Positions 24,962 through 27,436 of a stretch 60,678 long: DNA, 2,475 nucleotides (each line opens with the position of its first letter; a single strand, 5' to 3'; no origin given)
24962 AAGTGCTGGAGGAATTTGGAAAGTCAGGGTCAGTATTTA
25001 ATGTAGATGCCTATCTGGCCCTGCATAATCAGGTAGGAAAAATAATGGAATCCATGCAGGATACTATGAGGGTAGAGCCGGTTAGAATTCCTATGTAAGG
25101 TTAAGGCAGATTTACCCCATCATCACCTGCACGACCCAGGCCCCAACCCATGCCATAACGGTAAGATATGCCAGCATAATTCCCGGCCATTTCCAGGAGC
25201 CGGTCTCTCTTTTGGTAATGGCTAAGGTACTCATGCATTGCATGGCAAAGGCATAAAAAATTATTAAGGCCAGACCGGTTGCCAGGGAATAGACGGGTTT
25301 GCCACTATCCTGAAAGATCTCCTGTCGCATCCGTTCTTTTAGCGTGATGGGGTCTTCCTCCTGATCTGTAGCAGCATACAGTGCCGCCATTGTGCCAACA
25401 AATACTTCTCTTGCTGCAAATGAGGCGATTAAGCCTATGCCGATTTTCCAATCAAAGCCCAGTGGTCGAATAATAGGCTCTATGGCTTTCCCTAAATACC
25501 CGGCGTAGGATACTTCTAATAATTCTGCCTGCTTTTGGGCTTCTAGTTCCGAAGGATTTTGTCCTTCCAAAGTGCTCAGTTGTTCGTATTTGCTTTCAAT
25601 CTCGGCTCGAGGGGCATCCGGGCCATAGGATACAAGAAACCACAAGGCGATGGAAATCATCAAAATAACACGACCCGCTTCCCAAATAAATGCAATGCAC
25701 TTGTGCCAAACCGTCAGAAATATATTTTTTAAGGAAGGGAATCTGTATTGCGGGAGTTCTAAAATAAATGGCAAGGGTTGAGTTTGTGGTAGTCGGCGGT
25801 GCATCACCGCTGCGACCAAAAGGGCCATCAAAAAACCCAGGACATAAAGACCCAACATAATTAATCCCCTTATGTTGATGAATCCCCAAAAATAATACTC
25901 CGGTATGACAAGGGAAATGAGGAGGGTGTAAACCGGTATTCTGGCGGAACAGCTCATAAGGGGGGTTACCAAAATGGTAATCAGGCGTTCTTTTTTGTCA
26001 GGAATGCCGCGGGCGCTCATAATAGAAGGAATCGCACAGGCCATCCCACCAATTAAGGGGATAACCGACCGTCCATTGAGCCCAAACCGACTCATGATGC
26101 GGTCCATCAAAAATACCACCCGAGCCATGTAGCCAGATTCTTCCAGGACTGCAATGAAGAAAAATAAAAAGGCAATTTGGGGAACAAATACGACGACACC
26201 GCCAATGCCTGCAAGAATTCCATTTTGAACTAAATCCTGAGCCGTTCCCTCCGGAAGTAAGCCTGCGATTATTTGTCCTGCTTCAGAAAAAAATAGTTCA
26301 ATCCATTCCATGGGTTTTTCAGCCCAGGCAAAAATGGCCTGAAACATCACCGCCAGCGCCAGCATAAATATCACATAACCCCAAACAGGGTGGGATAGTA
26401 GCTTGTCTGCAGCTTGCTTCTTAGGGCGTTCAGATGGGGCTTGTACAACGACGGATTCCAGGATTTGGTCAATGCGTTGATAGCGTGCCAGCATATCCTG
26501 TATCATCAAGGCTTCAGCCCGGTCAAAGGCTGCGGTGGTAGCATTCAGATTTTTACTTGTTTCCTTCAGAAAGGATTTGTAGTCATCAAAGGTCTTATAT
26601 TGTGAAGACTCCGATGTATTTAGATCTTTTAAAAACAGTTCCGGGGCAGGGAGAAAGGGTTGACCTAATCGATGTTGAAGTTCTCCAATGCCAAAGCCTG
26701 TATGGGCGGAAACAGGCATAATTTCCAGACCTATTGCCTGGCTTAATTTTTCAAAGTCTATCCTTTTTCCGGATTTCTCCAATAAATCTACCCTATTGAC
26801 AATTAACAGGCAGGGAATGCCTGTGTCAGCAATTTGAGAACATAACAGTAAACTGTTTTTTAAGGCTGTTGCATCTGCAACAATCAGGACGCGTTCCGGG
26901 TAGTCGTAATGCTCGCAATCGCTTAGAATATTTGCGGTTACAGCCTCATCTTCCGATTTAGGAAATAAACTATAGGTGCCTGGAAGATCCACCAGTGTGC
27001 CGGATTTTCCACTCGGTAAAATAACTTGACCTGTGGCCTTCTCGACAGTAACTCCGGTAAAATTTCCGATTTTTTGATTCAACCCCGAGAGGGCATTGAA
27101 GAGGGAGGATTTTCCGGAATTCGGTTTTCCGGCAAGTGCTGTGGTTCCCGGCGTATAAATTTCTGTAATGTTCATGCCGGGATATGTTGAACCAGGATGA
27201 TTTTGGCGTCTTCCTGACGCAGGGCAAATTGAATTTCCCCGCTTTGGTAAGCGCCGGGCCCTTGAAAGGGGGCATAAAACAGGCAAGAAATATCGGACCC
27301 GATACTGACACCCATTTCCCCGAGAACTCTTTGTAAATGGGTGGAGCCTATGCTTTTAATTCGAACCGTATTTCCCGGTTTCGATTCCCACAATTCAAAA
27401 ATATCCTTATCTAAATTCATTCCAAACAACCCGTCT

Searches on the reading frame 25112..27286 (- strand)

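Call 10: search_protein_families(library=pfam, proteins=[window:25112-27286:-])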
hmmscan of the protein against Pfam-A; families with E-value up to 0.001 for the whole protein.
window:25112-27286:- (724 aa): 5 families
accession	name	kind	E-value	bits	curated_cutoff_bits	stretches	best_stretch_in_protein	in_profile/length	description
PF02421.24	FeoB_N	-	1.9e-44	151.4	27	1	49-205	3-154/156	Ferrous iron transport protein B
PF07670.19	Gate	-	4.3e-40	136.8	29.6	2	365-456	2-100/104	Nucleoside recognition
PF07664.17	FeoB_C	-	1.5e-16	60.3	26.6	1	477-529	1-54/54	Ferrous iron transport protein B C terminus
PF01926.29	MMR_HSR1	-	8.9e-15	55.2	21.9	1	49-164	2-112/113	50S ribosome-binding GTPase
PF03193.22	RsgA_GTPase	-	6.3e-07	29.8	30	0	152-208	49-105/174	RsgA GTPase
